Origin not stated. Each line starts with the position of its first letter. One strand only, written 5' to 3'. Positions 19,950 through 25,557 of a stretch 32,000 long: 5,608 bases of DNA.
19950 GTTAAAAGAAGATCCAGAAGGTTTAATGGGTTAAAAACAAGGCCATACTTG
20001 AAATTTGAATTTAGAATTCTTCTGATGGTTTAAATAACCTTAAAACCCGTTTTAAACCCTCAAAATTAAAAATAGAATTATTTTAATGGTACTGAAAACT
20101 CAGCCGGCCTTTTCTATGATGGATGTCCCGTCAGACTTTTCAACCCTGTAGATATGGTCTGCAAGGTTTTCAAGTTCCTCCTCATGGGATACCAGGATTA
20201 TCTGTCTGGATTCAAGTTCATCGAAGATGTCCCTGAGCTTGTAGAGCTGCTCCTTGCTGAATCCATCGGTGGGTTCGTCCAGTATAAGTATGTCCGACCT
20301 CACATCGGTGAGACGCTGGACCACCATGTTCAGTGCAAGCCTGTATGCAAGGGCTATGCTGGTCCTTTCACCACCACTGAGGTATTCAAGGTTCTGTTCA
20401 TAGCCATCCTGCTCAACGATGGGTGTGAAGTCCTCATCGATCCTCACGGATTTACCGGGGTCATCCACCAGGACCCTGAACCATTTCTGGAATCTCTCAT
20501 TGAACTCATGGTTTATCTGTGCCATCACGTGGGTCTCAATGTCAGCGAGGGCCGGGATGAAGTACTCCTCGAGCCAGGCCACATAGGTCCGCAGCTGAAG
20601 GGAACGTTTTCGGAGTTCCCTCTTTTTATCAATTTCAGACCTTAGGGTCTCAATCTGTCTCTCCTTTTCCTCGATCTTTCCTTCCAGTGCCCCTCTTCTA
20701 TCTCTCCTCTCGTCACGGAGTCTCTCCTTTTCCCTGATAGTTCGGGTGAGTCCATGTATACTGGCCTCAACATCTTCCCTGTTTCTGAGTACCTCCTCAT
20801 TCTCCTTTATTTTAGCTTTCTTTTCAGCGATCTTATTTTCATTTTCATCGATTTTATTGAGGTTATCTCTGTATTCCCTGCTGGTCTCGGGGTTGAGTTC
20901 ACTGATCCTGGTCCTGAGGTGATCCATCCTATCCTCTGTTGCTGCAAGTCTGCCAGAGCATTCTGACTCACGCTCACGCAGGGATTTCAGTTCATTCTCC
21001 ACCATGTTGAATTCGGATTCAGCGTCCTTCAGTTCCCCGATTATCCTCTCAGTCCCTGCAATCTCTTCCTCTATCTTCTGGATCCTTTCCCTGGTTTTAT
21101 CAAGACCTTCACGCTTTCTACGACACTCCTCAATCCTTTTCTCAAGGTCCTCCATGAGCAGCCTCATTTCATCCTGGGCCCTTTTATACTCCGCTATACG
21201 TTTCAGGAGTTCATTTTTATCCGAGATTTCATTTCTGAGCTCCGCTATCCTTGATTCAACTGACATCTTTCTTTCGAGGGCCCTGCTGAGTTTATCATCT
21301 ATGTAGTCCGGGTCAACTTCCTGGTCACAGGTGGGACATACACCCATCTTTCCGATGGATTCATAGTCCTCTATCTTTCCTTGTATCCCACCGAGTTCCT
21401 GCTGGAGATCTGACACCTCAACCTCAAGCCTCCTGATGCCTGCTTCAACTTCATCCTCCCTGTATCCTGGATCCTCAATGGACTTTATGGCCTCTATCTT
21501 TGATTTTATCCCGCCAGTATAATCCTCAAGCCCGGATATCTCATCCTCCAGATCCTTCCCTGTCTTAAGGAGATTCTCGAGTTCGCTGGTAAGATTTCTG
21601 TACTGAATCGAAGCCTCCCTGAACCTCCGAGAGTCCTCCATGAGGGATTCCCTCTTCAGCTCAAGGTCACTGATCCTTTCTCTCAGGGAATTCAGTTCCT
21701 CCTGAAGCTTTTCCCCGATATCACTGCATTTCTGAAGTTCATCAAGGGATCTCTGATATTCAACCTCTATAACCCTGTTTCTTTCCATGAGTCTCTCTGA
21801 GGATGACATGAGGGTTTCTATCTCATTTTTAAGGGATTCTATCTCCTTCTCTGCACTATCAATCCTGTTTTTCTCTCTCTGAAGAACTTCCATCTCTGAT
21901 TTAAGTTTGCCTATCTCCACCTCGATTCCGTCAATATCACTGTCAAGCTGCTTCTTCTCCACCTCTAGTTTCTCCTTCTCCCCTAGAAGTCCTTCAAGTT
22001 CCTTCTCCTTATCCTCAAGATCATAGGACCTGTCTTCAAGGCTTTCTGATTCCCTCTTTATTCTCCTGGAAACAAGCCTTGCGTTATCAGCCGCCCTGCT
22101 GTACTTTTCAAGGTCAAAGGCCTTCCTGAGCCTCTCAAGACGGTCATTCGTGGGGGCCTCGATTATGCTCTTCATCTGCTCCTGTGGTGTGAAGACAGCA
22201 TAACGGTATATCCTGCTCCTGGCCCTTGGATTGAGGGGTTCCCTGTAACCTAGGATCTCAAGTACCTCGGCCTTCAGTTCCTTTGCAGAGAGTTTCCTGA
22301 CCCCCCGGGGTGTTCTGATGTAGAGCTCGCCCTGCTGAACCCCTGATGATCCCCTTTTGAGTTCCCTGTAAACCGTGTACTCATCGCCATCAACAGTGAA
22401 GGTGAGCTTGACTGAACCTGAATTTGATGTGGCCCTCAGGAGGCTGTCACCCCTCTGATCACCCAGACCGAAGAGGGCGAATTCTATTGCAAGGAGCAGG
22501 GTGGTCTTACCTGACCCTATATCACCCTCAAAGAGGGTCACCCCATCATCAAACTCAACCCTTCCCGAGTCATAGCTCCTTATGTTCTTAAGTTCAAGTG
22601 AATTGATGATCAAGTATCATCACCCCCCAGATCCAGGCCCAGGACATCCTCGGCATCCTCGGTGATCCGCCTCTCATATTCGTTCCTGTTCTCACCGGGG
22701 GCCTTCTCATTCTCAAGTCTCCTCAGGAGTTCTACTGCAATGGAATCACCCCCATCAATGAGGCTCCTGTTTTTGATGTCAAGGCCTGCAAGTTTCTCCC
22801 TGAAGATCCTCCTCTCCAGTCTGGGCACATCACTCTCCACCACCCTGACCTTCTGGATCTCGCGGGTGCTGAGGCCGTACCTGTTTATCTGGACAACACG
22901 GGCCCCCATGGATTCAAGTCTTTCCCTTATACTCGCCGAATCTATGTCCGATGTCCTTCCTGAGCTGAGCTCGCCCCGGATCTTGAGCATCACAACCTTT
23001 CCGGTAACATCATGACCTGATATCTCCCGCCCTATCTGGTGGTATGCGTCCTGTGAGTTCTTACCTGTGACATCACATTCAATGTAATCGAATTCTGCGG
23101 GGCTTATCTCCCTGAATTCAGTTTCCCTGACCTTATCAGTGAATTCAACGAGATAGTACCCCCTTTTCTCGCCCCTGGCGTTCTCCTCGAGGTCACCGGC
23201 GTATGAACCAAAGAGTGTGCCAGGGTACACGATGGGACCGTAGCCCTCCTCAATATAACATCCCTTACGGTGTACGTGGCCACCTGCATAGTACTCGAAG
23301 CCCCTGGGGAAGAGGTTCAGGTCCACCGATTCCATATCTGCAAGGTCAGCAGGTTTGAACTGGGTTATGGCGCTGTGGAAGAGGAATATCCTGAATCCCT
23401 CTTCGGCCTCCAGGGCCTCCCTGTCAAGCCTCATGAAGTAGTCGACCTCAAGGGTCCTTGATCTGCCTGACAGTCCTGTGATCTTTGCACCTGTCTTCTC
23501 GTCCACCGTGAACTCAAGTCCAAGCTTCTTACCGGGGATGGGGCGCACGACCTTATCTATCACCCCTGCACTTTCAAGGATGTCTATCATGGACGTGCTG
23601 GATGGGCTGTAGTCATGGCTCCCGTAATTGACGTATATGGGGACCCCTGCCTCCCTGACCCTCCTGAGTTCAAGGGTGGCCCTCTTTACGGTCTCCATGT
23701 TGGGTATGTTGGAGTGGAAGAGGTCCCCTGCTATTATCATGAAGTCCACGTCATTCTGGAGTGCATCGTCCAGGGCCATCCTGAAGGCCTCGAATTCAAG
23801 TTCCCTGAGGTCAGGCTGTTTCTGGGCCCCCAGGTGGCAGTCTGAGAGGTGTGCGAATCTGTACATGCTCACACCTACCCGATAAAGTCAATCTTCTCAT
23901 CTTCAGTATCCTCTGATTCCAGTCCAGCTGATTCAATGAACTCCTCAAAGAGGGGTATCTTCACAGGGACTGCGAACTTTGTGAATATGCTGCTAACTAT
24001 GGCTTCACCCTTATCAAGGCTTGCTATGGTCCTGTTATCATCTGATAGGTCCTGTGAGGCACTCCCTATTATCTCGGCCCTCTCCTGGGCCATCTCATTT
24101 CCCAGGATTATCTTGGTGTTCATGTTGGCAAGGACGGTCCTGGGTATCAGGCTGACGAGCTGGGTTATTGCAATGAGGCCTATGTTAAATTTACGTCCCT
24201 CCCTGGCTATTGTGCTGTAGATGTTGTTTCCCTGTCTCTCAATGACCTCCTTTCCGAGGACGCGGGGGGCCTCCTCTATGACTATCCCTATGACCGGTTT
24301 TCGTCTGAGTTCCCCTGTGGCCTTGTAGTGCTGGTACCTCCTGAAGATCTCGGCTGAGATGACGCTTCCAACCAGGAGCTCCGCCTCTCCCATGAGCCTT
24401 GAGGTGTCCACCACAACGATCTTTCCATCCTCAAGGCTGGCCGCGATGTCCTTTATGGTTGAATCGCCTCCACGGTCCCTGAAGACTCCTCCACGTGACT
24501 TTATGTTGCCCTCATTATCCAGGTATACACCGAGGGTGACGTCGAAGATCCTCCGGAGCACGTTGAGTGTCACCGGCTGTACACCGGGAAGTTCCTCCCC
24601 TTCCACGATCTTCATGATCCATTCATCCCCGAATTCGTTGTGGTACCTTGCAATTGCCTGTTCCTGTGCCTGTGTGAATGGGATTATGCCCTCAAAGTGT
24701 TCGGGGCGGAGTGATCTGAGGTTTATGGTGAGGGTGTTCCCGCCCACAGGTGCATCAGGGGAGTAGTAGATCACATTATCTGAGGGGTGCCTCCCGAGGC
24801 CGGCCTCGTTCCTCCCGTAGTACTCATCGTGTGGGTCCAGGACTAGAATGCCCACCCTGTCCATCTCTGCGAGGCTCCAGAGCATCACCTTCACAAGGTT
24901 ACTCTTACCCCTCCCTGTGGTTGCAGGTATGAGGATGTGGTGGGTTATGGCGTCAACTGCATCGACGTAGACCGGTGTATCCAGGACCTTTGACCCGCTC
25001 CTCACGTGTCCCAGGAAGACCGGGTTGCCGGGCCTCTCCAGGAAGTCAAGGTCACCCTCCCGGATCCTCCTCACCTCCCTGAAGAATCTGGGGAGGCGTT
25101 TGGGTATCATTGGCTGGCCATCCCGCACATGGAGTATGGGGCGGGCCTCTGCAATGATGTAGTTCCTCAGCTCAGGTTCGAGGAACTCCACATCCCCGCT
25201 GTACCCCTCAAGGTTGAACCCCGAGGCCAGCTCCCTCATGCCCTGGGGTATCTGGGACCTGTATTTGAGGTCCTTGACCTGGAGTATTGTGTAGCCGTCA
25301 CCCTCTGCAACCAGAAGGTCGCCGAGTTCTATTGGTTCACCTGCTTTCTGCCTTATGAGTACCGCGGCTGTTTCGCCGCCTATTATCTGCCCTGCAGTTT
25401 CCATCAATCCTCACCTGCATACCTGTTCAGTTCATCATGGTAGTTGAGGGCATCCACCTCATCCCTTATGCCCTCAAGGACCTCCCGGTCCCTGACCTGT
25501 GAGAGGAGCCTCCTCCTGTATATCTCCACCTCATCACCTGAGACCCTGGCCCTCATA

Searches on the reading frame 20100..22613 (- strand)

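Call 44: search_protein_families(library=pfam, proteins=[window:20100-22613:-], max_evalue=0.001)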
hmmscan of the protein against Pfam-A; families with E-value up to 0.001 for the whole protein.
window:20100-22613:- (837 aa): 8 families
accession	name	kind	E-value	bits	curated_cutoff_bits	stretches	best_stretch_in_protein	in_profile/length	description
PF13476.12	AAA_23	-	3.2e-22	80.6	27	1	5-210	1-197/201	AAA domain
PF13175.12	AAA_15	-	1.7e-12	48.1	32.1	1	1-343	1-266/374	AAA ATPase domain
PF10046.14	BLOC1_2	-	1.3e-05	25.9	33.4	0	481-528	37-84/96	Biogenesis of lysosome-related organelles complex-1 subunit 2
PF13555.12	AAA_29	-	1.9e-05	24.7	27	1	4-49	2-48/61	P-loop containing region of AAA domain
PF25526.1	LIP-1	-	0.00011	22.1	34.1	1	299-482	11-195/250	Liprin-alpha-like coiled coil domain 2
PF02463.25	SMC_N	-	0.0005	20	40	0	3-829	2-217/220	RecF/RecN/SMC N terminal domain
PF13304.12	AAA_21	-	0.00083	19.9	27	0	598-813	133-301/304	AAA domain, putative AbiEii toxin, Type IV TA system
PF13401.12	AAA_22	-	0.00087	20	27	0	760-815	71-127/130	AAA domain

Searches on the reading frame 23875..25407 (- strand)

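Call 4: search_protein_families(library=pfam, proteins=[window:23875-25407:-], max_evalue=0.01)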
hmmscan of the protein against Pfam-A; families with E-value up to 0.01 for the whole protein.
window:23875-25407:- (510 aa): 4 families
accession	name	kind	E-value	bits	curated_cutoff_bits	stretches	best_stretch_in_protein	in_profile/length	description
PF01935.23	DUF87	-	1.4e-33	117.3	23.2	1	131-354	2-220/220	Helicase HerA, central domain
PF09378.16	HAS-barrel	-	1.6e-05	25.3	25.2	1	6-69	2-71/90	HAS barrel domain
PF01580.24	FtsK_SpoIIIE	-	4.2e-05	23.6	24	1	137-192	22-79/221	FtsK/SpoIIIE family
PF12846.13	AAA_10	-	0.0012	18.4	27.5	0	391-491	256-359/362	AAA-like domain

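Call 5: search_protein_families(library=padloc, proteins=[window:23875-25407:-], max_evalue=0.01)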
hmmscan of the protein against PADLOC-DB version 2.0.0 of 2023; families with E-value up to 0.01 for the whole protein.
window:23875-25407:- (510 aa): 12 families
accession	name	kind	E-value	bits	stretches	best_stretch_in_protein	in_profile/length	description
PDLC04105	HerA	-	4.3e-24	83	2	326-472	377-523/576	-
PDLC04140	mad8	-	5.3e-24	83.3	1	130-488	4-303/314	mads_8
PDLC01055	HerA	-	8e-15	52.6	2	101-197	104-200/532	Type III coevolved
PDLC04098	HerA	-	3.8e-14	50.2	1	326-433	482-595/686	-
PDLC04100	HerA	-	1.6e-13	48.3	1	327-484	399-553/580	-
PDLC02185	HerA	-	5.1e-13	46.6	1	346-483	425-558/585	-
PDLC04102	HerA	-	5.4e-13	46.1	1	326-471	463-606/654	-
PDLC04103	HerA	-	3.2e-10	37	1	321-484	392-556/579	-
PDLC04104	HerA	-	9.4e-09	32.5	1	326-471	178-323/379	-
PDLC04106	HerA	-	3.4e-07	27.2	1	329-484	470-626/667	-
PDLC02188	HerA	-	0.00018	18.5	1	328-471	377-529/578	-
PDLC04097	HerA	-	0.005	13.5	0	367-484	469-592/618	-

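Call 6: search_protein_families(library=ncbifam, proteins=[window:23875-25407:-], max_evalue=0.01)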
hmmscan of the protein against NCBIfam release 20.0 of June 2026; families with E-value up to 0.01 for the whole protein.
window:23875-25407:- (510 aa): 9 families
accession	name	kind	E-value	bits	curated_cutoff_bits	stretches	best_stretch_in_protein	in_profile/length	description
NF040937.1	HerA_Thermprot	equivalog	4.7e-25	87.9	800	2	315-489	294-466/487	DNA double-strand break repair helicase HerA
NF040819.1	helicase_HerA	equivalog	1.2e-23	83.5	970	2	371-490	403-520/561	DNA double-strand break repair helicase HerA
NF053655.1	CedD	equivalog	8.3e-15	54.4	600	2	375-484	423-525/527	DNA-translocating ATPase CedD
NF042943.1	HerA_antiphage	equivalog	2.4e-13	49.5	800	1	326-484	392-547/566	anti-phage-associated helicase HerA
NF033849.1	ser_rich_anae_1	subfamily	6.8e-11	40.3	650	1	327-448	973-1101/1163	serine-rich protein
NF045975.1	VirB4_plasma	equivalog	1.1e-05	23.4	590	1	128-196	489-555/894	Mbov_0397 family ICE element conjugal transfer ATPase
TIGR03928.1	T7_EssCb_Firm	equivalog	9.1e-05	20.2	778.4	0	360-454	904-996/1296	type VII secretion protein EssC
TIGR00929.1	VirB4_CagE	subfamily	0.00027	19.3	643.1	0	327-442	599-706/792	VirB4 family type IV secretion/conjugal transfer ATPase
NF042944.1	HerA_antiphage_2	equivalog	0.0027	16.5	850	0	329-471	378-529/576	anti-phage-associated helicase HerA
